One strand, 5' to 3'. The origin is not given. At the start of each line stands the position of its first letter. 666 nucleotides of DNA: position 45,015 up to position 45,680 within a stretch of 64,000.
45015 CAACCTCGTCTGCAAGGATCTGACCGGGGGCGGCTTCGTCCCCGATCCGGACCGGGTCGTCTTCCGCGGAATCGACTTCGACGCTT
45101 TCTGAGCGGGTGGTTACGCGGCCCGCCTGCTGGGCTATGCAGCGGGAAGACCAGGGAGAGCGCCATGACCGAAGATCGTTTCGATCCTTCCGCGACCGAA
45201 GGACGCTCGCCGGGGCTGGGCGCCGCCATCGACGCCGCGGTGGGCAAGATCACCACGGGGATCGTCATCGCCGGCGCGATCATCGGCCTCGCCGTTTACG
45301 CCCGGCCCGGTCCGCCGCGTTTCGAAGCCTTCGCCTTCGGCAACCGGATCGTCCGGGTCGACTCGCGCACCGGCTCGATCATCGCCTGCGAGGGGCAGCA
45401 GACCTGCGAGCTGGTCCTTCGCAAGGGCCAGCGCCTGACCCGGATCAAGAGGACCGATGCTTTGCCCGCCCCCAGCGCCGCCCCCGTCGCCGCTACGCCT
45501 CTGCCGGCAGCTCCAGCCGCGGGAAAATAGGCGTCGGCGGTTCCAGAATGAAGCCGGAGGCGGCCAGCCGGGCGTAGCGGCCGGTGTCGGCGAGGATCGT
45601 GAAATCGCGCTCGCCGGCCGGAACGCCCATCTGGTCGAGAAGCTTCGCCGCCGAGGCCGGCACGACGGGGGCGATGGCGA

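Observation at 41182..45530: Compact translationally coupled GT2 / GT-C-like / deacetylase / GNAT module lying antiparallel between tatD and metG, with ArnC-ArnD-ArnT-like logic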

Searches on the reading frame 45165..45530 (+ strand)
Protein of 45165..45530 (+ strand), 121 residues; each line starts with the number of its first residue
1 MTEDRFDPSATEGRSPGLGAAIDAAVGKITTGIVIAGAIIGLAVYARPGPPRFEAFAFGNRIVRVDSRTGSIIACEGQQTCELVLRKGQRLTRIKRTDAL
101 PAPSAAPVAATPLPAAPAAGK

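Call 4: search_protein_families(library=pfam, proteins=[window:45165-45530:+], max_evalue=0.1)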
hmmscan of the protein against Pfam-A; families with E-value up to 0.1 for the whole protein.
window:45165-45530:+ (121 aa): 1 family
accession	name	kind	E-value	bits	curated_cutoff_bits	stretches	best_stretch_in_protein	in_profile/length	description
PF11981.13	DUF3482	-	0.064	13.1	29.2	1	18-86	161-231/293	Domain of unknown function (DUF3482)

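Call 5: search_protein_families(library=ncbifam, proteins=[window:45165-45530:+], max_evalue=0.1)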
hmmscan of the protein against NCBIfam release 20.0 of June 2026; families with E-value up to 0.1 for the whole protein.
window:45165-45530:+ (121 aa): 0 families
